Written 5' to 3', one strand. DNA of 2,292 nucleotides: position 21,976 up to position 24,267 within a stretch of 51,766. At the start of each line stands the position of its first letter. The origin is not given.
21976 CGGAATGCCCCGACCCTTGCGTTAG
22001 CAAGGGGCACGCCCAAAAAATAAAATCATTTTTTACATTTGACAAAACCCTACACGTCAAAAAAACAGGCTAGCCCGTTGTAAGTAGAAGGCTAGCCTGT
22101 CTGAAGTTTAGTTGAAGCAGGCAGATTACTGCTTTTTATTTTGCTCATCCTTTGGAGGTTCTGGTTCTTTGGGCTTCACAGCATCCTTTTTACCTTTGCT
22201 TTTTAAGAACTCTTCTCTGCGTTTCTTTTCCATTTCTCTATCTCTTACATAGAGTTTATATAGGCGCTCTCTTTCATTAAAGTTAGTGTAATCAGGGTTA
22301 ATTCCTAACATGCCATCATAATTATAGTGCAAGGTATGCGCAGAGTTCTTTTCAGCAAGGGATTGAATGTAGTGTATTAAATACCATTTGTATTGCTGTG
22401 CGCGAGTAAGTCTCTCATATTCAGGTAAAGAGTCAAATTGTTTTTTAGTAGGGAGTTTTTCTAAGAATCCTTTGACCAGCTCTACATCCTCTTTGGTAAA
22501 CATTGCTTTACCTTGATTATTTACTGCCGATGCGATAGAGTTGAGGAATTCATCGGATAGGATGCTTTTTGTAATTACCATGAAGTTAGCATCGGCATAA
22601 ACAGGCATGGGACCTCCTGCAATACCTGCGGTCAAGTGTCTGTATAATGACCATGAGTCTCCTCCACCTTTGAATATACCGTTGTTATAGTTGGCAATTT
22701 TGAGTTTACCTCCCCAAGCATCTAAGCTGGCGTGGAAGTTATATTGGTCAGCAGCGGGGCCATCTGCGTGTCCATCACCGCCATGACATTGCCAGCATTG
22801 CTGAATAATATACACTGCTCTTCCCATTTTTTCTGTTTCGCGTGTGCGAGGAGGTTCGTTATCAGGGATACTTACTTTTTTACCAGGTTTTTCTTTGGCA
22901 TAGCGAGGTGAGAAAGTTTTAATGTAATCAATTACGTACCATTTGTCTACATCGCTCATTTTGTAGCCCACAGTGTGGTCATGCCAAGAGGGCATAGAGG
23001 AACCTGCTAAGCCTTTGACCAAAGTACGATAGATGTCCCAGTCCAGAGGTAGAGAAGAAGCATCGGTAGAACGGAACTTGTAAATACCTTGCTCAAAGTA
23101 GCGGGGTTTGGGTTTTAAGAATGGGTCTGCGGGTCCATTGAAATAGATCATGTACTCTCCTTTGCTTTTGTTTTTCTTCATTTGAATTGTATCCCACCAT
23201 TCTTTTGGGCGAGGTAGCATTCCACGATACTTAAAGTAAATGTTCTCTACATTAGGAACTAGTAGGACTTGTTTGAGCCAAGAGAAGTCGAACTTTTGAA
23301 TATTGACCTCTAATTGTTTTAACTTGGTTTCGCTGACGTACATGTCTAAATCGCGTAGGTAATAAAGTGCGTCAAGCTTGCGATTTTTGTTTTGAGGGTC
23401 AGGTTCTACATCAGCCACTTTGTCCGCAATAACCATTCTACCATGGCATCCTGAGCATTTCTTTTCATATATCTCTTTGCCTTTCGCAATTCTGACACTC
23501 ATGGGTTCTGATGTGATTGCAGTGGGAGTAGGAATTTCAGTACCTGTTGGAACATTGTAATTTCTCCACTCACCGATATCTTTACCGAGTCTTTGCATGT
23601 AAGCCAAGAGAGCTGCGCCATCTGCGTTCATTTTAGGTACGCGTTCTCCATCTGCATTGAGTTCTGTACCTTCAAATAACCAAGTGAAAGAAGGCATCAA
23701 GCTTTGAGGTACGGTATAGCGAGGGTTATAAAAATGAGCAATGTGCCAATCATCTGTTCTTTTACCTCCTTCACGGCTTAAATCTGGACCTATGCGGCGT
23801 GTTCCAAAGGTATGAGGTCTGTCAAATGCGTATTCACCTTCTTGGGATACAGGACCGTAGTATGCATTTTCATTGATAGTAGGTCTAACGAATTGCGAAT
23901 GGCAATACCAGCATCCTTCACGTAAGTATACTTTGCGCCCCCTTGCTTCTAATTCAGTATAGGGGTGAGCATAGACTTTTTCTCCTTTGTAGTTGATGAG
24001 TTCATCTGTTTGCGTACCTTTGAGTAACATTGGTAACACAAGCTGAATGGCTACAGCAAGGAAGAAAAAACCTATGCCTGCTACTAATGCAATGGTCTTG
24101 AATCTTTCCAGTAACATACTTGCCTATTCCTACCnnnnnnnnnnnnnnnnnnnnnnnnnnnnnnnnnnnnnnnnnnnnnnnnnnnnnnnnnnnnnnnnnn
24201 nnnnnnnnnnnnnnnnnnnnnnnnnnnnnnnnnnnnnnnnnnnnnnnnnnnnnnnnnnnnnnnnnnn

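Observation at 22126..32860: Eight-gene operon joining a Rieske/cytochrome b6-type complex to a cbb3-type oxidase, with extra redox subunits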

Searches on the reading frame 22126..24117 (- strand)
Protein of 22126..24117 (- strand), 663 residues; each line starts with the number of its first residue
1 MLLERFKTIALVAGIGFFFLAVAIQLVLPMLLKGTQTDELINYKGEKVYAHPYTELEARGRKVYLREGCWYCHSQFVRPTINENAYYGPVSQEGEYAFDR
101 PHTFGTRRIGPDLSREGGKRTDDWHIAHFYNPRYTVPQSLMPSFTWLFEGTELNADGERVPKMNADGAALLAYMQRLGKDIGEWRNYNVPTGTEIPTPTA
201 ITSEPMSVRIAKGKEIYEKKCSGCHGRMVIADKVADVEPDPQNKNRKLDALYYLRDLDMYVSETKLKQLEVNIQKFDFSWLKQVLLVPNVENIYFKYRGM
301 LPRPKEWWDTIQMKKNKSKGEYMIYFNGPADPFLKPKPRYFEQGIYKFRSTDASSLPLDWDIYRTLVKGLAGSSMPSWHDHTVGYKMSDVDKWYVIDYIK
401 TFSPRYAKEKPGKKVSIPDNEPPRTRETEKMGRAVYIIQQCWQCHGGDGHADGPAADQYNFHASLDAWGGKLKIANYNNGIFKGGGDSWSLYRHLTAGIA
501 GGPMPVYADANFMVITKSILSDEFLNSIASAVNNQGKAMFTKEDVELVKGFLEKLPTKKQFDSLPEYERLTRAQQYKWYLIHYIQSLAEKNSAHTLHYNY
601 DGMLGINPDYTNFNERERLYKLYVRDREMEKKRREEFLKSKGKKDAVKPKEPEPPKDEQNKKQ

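Call 4: search_protein_families(library=pfam, proteins=[window:22126-24117:-], max_evalue=0.01)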
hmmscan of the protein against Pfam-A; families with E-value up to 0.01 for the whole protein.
window:22126-24117:- (663 aa): 4 families
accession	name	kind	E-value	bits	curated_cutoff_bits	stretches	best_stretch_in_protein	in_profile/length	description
PF02433.20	FixO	-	3.6e-47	161.1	29.6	1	49-150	42-143/219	Cytochrome C oxidase, mono-heme subunit/FixO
PF13442.11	Cytochrome_CBB3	-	1.5e-11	44.9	27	1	210-231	3-24/68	Cytochrome C oxidase, cbb3-type, subunit III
PF00034.26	Cytochrom_C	-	6e-10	40.7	21.3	0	210-228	1-19/90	Cytochrome c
PF11845.13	Tll0287-like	-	0.0067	17.3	24.1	0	204-248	87-132/144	Tll0287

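Call 5: search_protein_families(library=ncbifam, proteins=[window:22126-24117:-], max_evalue=0.01)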
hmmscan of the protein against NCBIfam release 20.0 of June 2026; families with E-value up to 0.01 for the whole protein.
window:22126-24117:- (663 aa): 12 families
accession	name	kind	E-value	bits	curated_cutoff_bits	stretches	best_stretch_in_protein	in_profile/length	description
NF011054.0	PRK14486.1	equivalog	1.5e-48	165.8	447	1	50-233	44-238/294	putative bifunctional cbb3-type cytochrome c oxidase subunit II/cytochrome c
NF011055.0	PRK14487.1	subfamily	3.5e-46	157.4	218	1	20-154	27-152/212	cbb3-type cytochrome c oxidase subunit II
TIGR00781.1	ccoO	equivalog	1.3e-40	139.5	200.65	1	50-150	43-143/232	cytochrome-c oxidase, cbb3-type subunit II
NF011053.0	PRK14485.1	subfamily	2.7e-39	135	1080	1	48-151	530-633/716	putative bifunctional cbb3-type cytochrome c oxidase subunit I/II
TIGR00782.1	ccoP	equivalog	1.4e-06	27.8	179.95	0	208-227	201-220/285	cytochrome-c oxidase, cbb3-type subunit III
NF045773.1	cytochro_C550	exception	3.1e-06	27.1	125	0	210-227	49-66/118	cytochrome c550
NF050122.1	bc1_QcrC_actin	exception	1.3e-05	24.7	200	0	201-227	32-58/253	cytochrome bc1 complex diheme cytochrome c subunit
NF040606.1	CytoC_perox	subfamily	1.4e-05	24.5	150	0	199-233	287-321/524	di-heme-cytochrome C peroxidase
NF045774.1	cytochro_C551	exception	0.00013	21.9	118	0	208-228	37-57/110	cytochrome c551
TIGR03872.1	cytochrome_MoxG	equivalog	0.00016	21.9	147.8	0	209-228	43-62/133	cytochrome c(L), periplasmic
TIGR04485.1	thiosulf_SoxX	equivalog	0.0019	18.9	61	0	108-146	20-59/78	sulfur oxidation c-type cytochrome SoxX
TIGR02603.1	CxxCH_TIGR02603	domain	0.0097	15.9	68.15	0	211-226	4-19/134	putative heme-binding domain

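Call 66: search_solved_structures(query=window:22126-24117:-, max_evalue=0.001)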
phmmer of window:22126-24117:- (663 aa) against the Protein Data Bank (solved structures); distinct sequences matched with E-value up to 0.001: 6.
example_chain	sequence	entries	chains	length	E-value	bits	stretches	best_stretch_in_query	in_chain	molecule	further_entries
3mk7_B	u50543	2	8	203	1.2e-33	119.5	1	50-159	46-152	Cytochrome c oxidase, cbb3-type, subunit O | Cbb3-type cytochrome c oxidase subunit II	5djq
9g6b_B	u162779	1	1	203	1.2e-33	119.4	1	50-156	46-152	Cbb3-type cytochrome c oxidase subunit II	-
8smr_F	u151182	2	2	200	1.1e-31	112.9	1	51-151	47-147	Cbb3-type Cytochrome C oxidase subunit II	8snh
6xkw_o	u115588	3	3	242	2.6e-29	105.1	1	47-148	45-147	Cytochrome c oxidase, Cbb3-type, subunit II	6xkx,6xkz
9g83_u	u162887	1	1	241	6.6e-29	103.7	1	46-149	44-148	Cytochrome c oxidase, cbb3-type, subunit II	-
6h5l_B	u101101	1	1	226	8.9e-27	96.7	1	334-508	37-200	Conserved hypothetical cytochrome protein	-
